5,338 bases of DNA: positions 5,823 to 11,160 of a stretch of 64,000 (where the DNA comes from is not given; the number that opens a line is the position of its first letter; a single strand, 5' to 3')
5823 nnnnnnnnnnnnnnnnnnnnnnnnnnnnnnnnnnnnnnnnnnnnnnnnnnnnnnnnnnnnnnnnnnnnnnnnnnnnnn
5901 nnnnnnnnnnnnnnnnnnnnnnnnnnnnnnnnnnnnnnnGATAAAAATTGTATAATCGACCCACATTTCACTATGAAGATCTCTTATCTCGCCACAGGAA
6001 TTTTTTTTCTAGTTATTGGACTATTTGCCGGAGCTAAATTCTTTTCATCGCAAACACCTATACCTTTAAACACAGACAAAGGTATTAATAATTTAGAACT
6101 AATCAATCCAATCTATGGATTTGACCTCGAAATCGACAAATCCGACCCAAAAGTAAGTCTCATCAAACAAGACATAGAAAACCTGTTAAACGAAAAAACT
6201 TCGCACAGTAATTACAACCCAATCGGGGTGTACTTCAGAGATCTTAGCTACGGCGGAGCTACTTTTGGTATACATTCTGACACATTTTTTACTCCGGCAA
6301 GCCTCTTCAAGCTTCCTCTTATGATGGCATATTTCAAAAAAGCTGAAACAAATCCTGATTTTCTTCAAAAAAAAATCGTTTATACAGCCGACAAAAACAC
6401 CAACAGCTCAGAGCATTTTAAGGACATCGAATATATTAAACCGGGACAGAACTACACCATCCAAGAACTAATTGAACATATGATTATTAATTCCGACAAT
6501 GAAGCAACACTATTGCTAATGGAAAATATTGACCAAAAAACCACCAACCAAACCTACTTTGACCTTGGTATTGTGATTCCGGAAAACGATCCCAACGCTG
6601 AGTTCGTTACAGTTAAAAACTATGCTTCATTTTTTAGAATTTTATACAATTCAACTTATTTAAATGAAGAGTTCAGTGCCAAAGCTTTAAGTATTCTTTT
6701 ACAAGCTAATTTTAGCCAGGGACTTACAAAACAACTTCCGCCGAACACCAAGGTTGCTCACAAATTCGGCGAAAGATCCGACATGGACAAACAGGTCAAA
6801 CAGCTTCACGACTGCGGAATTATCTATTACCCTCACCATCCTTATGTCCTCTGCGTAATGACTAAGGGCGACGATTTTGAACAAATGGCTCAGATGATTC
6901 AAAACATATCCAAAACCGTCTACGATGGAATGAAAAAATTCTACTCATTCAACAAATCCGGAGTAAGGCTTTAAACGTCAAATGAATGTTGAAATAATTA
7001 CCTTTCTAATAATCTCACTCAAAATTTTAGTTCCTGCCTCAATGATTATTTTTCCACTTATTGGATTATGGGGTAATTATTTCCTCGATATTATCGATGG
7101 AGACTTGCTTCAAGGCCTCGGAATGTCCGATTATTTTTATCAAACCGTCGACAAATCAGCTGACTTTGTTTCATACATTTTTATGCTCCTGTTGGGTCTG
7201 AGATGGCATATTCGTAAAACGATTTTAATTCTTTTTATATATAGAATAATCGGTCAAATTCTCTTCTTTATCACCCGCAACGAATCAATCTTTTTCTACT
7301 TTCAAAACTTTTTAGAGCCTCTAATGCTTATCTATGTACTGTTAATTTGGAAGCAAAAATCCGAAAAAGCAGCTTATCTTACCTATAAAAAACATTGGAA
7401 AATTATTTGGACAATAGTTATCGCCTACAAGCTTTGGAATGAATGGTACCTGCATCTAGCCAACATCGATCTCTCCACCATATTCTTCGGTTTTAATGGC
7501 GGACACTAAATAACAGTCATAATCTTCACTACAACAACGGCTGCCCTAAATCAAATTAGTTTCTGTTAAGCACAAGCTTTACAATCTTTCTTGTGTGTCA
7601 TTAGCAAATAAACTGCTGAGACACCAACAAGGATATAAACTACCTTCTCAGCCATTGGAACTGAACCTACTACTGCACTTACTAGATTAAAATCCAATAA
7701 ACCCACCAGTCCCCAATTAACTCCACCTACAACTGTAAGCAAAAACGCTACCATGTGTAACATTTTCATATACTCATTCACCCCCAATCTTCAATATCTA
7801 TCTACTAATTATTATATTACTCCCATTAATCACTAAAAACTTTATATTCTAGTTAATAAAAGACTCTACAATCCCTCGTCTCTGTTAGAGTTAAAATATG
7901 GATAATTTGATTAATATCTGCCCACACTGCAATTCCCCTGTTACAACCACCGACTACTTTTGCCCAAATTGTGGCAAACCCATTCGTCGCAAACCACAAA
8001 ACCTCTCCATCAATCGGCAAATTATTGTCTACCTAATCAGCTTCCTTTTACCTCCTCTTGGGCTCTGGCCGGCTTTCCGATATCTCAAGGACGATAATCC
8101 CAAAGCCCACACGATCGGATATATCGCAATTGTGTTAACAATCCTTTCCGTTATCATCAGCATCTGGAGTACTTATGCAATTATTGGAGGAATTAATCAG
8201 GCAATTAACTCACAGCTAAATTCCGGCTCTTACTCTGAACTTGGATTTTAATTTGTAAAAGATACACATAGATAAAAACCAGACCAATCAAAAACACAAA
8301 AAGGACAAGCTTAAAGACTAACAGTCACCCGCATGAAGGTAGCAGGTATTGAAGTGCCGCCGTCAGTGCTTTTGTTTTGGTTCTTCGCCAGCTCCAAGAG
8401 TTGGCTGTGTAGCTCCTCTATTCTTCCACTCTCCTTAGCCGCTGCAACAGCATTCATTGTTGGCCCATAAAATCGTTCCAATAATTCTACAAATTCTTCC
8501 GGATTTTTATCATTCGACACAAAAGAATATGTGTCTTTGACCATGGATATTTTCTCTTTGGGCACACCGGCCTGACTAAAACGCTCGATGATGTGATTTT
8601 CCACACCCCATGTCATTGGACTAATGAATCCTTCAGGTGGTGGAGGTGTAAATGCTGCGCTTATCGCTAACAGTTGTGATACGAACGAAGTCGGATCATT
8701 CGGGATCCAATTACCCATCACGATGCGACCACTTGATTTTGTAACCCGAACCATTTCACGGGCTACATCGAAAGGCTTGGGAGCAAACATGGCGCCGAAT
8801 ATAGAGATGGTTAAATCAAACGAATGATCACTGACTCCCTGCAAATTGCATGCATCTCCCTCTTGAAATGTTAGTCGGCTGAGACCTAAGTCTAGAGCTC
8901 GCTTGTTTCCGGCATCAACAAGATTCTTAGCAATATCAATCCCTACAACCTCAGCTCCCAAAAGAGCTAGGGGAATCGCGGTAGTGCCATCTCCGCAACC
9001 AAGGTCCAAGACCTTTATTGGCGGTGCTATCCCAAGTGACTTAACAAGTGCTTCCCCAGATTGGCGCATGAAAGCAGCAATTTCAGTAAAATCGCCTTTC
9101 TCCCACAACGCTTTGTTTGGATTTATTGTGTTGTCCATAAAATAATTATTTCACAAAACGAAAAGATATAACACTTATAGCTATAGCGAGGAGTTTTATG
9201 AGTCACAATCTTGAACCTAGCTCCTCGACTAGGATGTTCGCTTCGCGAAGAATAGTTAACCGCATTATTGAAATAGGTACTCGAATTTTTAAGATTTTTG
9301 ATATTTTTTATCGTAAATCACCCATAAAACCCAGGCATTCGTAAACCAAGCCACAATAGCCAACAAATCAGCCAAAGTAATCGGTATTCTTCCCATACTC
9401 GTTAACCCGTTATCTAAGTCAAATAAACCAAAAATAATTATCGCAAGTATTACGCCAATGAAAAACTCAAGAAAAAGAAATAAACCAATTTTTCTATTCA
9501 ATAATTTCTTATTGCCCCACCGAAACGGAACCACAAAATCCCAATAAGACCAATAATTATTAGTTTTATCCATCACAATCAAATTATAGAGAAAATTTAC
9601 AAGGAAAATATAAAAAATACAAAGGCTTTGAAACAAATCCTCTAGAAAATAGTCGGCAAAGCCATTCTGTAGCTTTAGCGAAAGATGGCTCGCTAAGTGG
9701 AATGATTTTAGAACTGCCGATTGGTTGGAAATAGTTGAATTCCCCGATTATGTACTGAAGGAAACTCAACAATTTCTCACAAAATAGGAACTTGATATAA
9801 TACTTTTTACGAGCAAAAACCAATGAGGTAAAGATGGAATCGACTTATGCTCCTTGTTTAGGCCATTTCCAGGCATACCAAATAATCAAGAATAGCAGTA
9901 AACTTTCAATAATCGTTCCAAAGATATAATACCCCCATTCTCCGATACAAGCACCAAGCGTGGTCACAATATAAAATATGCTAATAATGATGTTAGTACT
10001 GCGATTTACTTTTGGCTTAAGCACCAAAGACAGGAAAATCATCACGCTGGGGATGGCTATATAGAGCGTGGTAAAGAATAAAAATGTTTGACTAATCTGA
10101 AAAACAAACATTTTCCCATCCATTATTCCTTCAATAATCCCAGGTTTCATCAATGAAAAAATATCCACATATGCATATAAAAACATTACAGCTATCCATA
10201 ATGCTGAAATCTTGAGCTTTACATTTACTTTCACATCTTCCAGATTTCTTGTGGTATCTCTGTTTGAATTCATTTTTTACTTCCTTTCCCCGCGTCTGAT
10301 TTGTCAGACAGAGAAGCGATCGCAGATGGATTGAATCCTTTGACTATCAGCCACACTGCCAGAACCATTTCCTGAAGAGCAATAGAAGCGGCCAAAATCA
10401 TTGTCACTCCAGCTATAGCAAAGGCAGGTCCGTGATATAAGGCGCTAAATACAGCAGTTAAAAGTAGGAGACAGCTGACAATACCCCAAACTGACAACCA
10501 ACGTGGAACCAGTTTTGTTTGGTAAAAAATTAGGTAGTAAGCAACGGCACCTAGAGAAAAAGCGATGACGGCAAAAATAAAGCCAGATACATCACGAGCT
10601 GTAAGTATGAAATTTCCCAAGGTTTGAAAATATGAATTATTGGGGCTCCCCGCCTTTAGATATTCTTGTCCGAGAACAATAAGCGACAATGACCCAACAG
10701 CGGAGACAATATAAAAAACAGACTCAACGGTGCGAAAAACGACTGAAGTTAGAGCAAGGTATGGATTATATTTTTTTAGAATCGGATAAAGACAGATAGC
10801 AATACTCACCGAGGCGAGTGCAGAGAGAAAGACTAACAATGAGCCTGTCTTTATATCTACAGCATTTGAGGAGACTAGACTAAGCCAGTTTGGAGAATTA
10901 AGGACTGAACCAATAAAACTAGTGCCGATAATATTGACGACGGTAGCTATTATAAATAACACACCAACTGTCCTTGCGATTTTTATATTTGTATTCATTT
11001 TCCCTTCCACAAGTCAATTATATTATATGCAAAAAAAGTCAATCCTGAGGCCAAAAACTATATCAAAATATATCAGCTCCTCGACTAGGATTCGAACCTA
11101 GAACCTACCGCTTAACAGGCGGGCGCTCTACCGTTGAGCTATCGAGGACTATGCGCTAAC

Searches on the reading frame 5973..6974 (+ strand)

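Call 27: search_protein_families(library=pfam, proteins=[window:5973-6974:+], max_evalue=0.001)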
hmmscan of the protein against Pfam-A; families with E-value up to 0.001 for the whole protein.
window:5973-6974:+ (333 aa): 3 families
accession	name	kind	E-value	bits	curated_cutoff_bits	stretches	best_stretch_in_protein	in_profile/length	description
PF13354.11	Beta-lactamase2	-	8.3e-40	136.8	22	1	85-297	1-214/214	Beta-lactamase enzyme family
PF00768.25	Peptidase_S11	-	7.5e-05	22.7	27.6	1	102-186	31-115/239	D-alanyl-D-alanine carboxypeptidase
PF18952.6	DUF5696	-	0.00029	19.9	25.6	1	238-318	283-362/612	Family of unknown function (DUF5696)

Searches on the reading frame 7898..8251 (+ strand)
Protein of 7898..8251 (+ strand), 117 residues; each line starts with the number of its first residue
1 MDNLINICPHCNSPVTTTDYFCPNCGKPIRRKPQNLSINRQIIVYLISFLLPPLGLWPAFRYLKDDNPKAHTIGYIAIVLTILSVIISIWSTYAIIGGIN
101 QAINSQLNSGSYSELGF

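Call 22: search_protein_families(library=pfam, proteins=[window:7898-8251:+], max_evalue=0.001)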
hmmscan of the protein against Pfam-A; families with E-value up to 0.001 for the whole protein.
window:7898-8251:+ (117 aa): 3 families
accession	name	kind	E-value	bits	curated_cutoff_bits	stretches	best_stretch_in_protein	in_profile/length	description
PF13240.11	Zn_Ribbon_1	-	5.3e-07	29.7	25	1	8-28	2-22/23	zinc-ribbon domain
PF13248.11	Zn_ribbon_3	-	1.5e-05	24.7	27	1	7-29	4-26/26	zinc-ribbon domain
PF12773.13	DZR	-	7e-05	23.3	27.3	1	8-26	27-45/45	Double zinc ribbon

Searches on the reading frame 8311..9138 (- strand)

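Call 22: search_protein_families(library=pfam, proteins=[window:8311-9138:-], max_evalue=0.001)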
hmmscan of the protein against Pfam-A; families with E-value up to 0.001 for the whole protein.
window:8311-9138:- (275 aa): 10 families
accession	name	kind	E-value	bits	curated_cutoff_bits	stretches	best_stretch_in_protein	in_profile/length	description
PF08241.18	Methyltransf_11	-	5.8e-18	65.8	21.2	1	44-140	1-94/95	Methyltransferase domain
PF13649.12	Methyltransf_25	-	4.6e-17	62.9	27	1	43-137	1-97/97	Methyltransferase domain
PF13847.12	Methyltransf_31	-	5.2e-17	62.3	27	1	41-142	5-110/145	Methyltransferase domain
PF08242.18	Methyltransf_12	-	1.2e-10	42.4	30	1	44-139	1-98/98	Methyltransferase domain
PF01209.24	Ubie_methyltran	-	1e-09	38.6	20.1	1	35-140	43-150/233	ubiE/COQ5 methyltransferase family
PF13489.12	Methyltransf_23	-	1.1e-05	25.7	27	1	35-77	16-60/164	Methyltransferase domain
PF03848.20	TehB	-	1.6e-05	24.9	20.4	1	31-119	22-108/193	Tellurite resistance protein TehB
PF01135.25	PCMT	-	7.6e-05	23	20.3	1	33-103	67-138/210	Protein-L-isoaspartate(D-aspartate) O-methyltransferase (PCMT)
PF02353.26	CMAS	-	0.00028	20.8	27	1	10-88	34-112/273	Mycolic acid cyclopropane synthetase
PF13679.12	Methyltransf_32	-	0.00036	20.9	27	1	35-97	21-90/143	Methyltransferase domain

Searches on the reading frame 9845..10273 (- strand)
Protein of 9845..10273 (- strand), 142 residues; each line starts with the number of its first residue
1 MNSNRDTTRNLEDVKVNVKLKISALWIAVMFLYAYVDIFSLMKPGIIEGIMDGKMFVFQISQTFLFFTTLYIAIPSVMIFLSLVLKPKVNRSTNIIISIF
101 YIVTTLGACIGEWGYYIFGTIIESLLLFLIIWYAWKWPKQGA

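Call 22: search_protein_families(library=pfam, proteins=[window:9845-10273:-], max_evalue=0.001)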
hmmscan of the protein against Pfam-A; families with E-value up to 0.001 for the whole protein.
window:9845-10273:- (142 aa): 1 family
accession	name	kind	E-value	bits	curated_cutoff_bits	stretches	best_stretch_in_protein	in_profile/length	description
PF19851.4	DUF6326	-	7e-12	46.2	24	1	20-140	12-133/135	Family of unknown function (DUF6326)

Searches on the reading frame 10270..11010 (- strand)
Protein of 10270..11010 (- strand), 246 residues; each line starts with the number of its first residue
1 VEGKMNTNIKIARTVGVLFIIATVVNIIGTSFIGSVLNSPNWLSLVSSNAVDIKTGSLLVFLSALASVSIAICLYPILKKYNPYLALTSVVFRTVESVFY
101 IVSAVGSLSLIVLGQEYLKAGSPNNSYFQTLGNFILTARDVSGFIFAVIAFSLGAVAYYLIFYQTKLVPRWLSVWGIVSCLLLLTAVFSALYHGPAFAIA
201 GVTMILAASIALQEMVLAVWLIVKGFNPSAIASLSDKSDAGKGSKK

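Call 22: search_protein_families(library=pfam, proteins=[window:10270-11010:-], max_evalue=0.001)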
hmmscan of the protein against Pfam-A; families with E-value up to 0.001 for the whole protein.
window:10270-11010:- (246 aa): 1 family
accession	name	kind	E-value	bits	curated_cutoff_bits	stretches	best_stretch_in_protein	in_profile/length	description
PF14329.11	DUF4386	-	4.4e-34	118.7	27.6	1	15-225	2-210/210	Domain of unknown function (DUF4386)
